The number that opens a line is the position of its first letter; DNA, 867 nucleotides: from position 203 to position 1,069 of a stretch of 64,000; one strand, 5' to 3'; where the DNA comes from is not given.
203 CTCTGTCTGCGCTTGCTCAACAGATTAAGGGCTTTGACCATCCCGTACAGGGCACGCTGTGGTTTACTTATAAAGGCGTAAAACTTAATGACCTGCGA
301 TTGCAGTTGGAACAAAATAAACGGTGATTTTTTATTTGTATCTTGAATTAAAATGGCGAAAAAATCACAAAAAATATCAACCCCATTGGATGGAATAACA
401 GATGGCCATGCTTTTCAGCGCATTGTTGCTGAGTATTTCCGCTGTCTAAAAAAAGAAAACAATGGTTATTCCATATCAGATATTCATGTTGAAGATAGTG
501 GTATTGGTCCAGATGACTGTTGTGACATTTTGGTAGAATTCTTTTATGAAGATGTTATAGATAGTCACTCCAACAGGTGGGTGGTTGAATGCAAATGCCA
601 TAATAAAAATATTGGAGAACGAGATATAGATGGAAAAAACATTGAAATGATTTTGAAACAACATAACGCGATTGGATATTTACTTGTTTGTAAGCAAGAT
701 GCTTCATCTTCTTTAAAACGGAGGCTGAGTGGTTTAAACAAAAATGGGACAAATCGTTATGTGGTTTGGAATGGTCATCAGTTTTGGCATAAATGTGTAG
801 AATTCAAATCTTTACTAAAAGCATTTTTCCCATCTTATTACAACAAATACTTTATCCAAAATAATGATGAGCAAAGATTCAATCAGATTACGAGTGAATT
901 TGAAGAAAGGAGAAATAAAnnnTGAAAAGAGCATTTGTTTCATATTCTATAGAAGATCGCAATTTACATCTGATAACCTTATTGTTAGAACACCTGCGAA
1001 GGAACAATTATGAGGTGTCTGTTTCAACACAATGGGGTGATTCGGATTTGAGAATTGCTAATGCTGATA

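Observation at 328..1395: Low-GC two-gene cassette of a Mrr-like PD-(D/E)xK nuclease coupled to a tail-anchored mini-TIR protein; candidate defence module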

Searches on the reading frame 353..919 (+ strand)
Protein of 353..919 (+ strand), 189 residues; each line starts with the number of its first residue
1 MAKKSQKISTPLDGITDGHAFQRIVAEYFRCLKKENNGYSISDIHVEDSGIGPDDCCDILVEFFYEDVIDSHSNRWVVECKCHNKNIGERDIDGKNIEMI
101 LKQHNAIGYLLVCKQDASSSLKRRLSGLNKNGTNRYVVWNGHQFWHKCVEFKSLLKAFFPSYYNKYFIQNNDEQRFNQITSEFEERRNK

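Call 4: search_protein_families(library=pfam, proteins=[window:353-919:+], max_evalue=1)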
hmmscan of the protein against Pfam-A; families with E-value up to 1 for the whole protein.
window:353-919:+ (189 aa): 1 family
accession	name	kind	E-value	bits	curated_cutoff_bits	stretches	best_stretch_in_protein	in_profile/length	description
PF04471.18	Mrr_cat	-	0.0012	19.3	21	1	17-115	5-87/115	Restriction endonuclease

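Call 5: search_protein_families(library=padloc, proteins=[window:353-919:+], max_evalue=1)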
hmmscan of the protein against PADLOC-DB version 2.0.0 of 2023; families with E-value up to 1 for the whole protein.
window:353-919:+ (189 aa): 1 family
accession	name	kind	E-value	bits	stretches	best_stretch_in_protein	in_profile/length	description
PDLC01901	CARF4--CARF_PDDEXK_CARF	-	0.055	10.1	1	105-164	258-318/691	-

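Call 6: search_protein_families(library=ncbifam, proteins=[window:353-919:+], max_evalue=1)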
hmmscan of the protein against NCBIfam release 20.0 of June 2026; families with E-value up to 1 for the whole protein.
window:353-919:+ (189 aa): 0 families

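Call 8: find_homologous_proteins(query=window:353-919:+)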
Query window:353-919:+ (189 aa): 35 proteins with E <= 0.001 among 66 candidates.
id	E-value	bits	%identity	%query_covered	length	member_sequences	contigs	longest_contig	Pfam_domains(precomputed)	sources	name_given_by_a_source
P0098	2.0e-116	405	91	100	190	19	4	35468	-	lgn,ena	-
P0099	3.6e-107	375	84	100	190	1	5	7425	-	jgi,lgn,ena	jgi:hypothetical protein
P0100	1.5e-98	347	79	98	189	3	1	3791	-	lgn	-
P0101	1.9e-98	346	79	96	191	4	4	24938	-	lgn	-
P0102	1.8e-97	343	78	96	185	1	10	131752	-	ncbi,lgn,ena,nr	ncbi:MAG: hypothetical protein II945_06680 [Bacteroidales bacterium]|nr:hypothetical protein [Bacter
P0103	3.2e-97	342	79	98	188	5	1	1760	-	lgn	-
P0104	1.8e-94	333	75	98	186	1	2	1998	-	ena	-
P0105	2.6e-94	333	76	98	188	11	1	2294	-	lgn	-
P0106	3.9e-93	329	76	98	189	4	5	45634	-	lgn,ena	-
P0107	1.9e-90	320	73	98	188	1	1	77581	-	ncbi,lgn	-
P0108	5.1e-90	319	77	90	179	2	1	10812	-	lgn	-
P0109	8.5e-68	246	58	98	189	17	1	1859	PF04471.19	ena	-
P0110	5.0e-67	244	57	98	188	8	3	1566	PF04471.19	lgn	-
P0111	1.8e-66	242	58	98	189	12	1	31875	PF04471.19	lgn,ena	-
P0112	1.8e-66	242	57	98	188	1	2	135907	PF04471.19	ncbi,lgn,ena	-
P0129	4.4e-55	205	54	94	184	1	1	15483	PF04471.19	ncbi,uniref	ncbi:restriction endonuclease [Flavobacterium sp.]|uniref:restriction endonuclease n=1 Tax=Flavobact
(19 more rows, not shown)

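Call 27: predict_structure(alignment_id=A2)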
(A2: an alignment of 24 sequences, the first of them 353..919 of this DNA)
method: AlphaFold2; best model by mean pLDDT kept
length: 189 residues; sequences in the alignment: 24
mean_pLDDT: 81.6   pTM: 0.79
mean pLDDT of the five models: 81.6, 80.8, 80.7, 80.0, 79.6
residues with pLDDT >= 90: 82; 70-90: 63; 50-70: 32; < 50: 12
segments of 3 or more residues with pLDDT < 50: 1-6, 186-189
pLDDT, mean of each block of 10 residues (from residue 1): 53 90 93 73 87 70 90 93 92 82 93 95 91 89 91 87 72 57 49
secondary structure, 60 per line:
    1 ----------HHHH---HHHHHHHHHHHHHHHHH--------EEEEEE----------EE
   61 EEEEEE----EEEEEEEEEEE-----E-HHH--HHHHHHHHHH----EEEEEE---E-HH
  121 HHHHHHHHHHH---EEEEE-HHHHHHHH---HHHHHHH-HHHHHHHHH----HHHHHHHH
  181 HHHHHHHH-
elements in order: H11-14 H18-34 E43-48 E59-66 E71-81 H94-103 E108-113 H119-131 E135-139 H141-148 H152-158 H160-168 H173-188

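Call 30: search_solved_structures(query=A2, max_evalue=1, show_alignments=2)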
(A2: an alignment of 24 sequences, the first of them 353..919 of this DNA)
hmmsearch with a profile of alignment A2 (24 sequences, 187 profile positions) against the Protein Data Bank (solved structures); distinct sequences matched with E-value up to 1: 2.
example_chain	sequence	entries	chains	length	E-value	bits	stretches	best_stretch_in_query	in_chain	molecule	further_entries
2d87_A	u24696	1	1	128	0.42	13.4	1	116-183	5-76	Smoothelin splice isoform L2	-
8ze6_B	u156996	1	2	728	0.46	13.2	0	116-147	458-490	Dipeptidyl peptidase 4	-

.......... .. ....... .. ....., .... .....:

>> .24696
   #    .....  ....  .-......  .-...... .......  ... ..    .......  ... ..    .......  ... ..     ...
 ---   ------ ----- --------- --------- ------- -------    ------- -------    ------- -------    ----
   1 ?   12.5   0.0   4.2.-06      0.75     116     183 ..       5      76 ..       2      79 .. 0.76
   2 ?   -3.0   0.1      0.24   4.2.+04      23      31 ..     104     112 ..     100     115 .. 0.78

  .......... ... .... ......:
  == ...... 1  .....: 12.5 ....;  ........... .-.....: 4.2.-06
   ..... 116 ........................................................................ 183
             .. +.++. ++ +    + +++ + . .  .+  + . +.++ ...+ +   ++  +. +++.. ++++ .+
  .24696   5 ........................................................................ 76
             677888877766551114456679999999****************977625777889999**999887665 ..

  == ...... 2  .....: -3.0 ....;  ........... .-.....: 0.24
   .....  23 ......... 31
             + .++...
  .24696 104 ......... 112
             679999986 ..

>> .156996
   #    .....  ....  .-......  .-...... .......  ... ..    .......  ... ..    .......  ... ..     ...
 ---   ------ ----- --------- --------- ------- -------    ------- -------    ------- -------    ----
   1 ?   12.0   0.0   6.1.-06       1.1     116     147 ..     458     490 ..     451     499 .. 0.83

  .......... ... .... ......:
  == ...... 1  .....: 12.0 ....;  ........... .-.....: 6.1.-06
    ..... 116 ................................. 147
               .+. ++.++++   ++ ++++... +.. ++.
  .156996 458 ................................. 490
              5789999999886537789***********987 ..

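Call 31: fold_search(model_id=the predicted structure, library=pdb)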
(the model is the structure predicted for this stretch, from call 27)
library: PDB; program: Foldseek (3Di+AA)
matches with E <= 10: 595; with E <= 0.001: 5
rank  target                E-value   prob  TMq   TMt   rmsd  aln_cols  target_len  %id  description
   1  4f0p_B                1.9e-05  1.00  0.53  0.24   4.3       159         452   11  MspJI Restriction Endonuclease - P31 Form (released 2012-08-08)
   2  4f0q_D                2.5e-05  1.00  0.52  0.24   4.0       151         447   12  MspJI Restriction Endonuclease - P21 Form (released 2012-08-08)
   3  4f0p_A                3.0e-05  1.00  0.51  0.24   4.3       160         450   11  MspJI Restriction Endonuclease - P31 Form (released 2012-08-08)
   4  4f0p_C                8.3e-05  1.00  0.47  0.23   5.6       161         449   11  MspJI Restriction Endonuclease - P31 Form (released 2012-08-08)
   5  4oc8_A                4.6e-04  1.00  0.43  0.23   8.5       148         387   11  DNA modification-dependent restriction endonuclease AspBHI (released 2014-03-19)
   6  1xmx                  1.1e-02  0.87  0.32  0.18   9.5       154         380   11  Crystal structure of protein VC1899 from Vibrio cholerae (released 2004-11-16)
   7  8epx_A                2.3e-02  0.85  0.31  0.15   6.9       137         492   14  Type IIS Restriction Endonuclease PaqCI, DNA bound (released 2023-03-22)
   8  6vm5                  3.0e-02  0.69  0.31  0.17  13.3       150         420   14  Structure of Moraxella osloensis Cap4 SAVED/CARF-domain containing receptor (released 2020-06-17)
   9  6wam_F                3.8e-02  0.85  0.42  0.22   6.4       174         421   11  Structure of Acinetobacter baumannii Cap4 SAVED/CARF-domain containing receptor (released 2020-06-17)
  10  6wan_F                4.3e-02  0.91  0.45  0.23   5.7       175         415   10  Structure of Acinetobacter baumannii Cap4 SAVED/CARF-domain containing receptor with the cyclic trinucleotide 3'3'3'-c (released 2020-06-17)
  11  8h8p_C                4.9e-02  0.35  0.24  0.14  18.2       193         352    7  Crystal structure of thiomorpholine-carboxylate dehydrogenase from Candida parapsilosis. (released 2023-10-25)
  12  9ja1_E                5.2e-02  0.96  0.31  0.28   3.8        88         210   12  The RNA polymerase II elongation complex from Saccharomyces cerevisiae (released 2024-09-04)
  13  6xre_E                5.2e-02  0.69  0.35  0.32  16.4       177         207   10  Structure of the p53/RNA polymerase II assembly (released 2021-03-24)
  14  5xog_E                7.1e-02  0.98  0.27  0.24   2.9        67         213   10  RNA Polymerase II elongation complex bound with Spt5 KOW5 and Elf1 (released 2017-08-16)
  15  7vba_E                7.1e-02  0.77  0.30  0.29  11.5       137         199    9  Structure of the pre state human RNA Polymerase I Elongation Complex (released 2022-02-16)
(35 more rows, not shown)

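Call 33: find_related_loci(query=A2, collection=metagenome_contigs, flank=6000)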
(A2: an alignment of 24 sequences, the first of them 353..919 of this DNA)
Query A2 (189 aa) in metagenome_contigs; peptide patterns used: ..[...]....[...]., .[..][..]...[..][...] (x = any residue, [..] = any of these).
128 stretches matched a pattern; 18 encode a relative of the query (tblastn E <= 1e-3); 18 distinct loci.
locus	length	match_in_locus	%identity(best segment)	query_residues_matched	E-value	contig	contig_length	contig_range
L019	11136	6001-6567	89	1-189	2e-116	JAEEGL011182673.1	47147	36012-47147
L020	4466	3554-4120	84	1-189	6e-112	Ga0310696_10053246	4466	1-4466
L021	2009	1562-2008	82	1-149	2e-88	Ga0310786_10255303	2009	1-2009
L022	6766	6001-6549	58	1-185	4e-71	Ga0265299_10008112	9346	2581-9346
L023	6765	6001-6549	58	1-185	4e-71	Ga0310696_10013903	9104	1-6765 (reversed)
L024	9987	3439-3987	58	1-185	5e-71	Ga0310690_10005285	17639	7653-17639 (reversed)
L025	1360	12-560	58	1-185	3e-75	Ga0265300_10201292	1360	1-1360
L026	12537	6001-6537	57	1-182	6e-67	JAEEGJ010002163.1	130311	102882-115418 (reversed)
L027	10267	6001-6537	57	1-182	6e-67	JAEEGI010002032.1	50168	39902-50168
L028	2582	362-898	54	8-186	2e-66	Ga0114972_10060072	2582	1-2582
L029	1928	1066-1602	54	8-186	2e-67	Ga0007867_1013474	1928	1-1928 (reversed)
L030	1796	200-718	52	11-184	4e-61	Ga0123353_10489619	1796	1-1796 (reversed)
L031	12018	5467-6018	47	3-186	8e-58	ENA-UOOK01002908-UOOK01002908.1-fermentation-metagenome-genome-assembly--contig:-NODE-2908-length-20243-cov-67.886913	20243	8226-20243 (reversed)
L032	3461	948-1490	52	1-186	2e-57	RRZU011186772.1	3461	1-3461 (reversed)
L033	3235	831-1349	46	11-183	9e-55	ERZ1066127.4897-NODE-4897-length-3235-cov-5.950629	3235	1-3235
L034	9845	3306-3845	41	8-186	6e-45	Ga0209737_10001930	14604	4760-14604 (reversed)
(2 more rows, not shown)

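Call 58: search_protein_families(library=pfam, alignment_id=A2, max_evalue=0.01)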
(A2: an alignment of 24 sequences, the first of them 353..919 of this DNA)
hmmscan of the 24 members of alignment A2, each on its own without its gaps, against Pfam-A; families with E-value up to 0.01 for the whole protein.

A. member 1, window:353-919:+ (189 aa): 1 family
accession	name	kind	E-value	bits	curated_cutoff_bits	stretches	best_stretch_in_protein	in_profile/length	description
PF04471.18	Mrr_cat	-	0.0012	19.3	21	1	17-115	5-87/115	Restriction endonuclease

B. families by the number of members that match (of 24 scanned): 3 families
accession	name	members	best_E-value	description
PF04471.18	Mrr_cat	24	2e-09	Restriction endonuclease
PF22722.2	NA-iREase1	7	0.00091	NACHT-associated inactive Restriction Endonuclease 1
PF20289.3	MComp1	1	0.00044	ABC-three component (ABC-3C) system Middle Component 1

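Call 69: search_protein_families(library=padloc, proteins=[P0129], max_evalue=0.1)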
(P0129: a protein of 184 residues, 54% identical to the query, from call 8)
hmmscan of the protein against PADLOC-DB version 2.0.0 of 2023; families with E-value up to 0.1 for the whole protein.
P0129 (184 aa): 1 family
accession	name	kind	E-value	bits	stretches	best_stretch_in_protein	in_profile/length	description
PDLC04815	PDC-S02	-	1.6e-05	22.4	1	47-141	228-316/346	-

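Call 75: search_protein_families(library=pfam, proteins=[L032:3-941:+, L033:1-816:+, L034:2061-3290:+, L020:1357-3489:+, L019:4252-5928:+, L024:4497-5477:+], max_evalue=0.001)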
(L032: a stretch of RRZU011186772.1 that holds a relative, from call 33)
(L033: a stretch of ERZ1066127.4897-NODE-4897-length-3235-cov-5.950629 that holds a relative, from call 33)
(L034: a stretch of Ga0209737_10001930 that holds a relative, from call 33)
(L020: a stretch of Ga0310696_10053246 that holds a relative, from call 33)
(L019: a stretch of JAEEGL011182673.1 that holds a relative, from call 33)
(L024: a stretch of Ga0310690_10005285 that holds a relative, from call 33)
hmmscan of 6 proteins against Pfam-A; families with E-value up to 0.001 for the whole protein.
L032:3-941:+ (313 aa): 1 family
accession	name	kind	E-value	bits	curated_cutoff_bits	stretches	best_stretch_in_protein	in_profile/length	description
PF13175.12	AAA_15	-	0.00032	20.9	32.1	1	8-278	119-370/374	AAA ATPase domain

L033:1-816:+ (272 aa): 0 families

L034:2061-3290:+ (410 aa): 0 families

L020:1357-3489:+ (711 aa): 5 families
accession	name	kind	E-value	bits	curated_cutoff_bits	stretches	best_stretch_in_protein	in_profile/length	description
PF22837.1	M_Eco57I_C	-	1.2e-34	120.4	27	1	251-492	4-245/283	Type II methyltransferase M.Eco57I, C-terminal domain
PF07669.17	Eco57I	-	2.3e-14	54.3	25.3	1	90-197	69-170/171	Eco57I restriction-modification methylase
PF02384.22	N6_Mtase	-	1.3e-11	44.8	20.4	1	9-261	21-277/311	N-6 DNA Methylase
PF13649.12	Methyltransf_25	-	0.00024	22.2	27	1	39-107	1-70/97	Methyltransferase domain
PF13489.12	Methyltransf_23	-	0.00099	19.3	27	0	33-106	20-86/164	Methyltransferase domain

L019:4252-5928:+ (559 aa): 7 families
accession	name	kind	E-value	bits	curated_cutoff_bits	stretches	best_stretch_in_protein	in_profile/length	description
PF13304.12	AAA_21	-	1.9e-19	71.3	27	2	232-333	186-303/304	AAA domain, putative AbiEii toxin, Type IV TA system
PF13175.12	AAA_15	-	4.5e-15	56.6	32.1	2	1-257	1-167/374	AAA ATPase domain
PF02463.25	SMC_N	-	3.3e-12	46.7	40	1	4-48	3-47/220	RecF/RecN/SMC N terminal domain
PF00005.33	ABC_tran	-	1.1e-06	29.7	25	0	27-51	13-37/137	ABC transporter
PF13476.12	AAA_23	-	6.7e-05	24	27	1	5-78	1-56/201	AAA domain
PF13555.12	AAA_29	-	0.00016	21.8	27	1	15-50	13-47/61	P-loop containing region of AAA domain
PF13514.12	AAA_27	-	0.00058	20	22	1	1-63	1-64/206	AAA domain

L024:4497-5477:+ (327 aa): 1 family
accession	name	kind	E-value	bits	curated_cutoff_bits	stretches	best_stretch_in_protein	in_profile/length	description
PF13310.11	Virulence_RhuM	-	1.3e-107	359.3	33.7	1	78-308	17-248/252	Virulence protein RhuM family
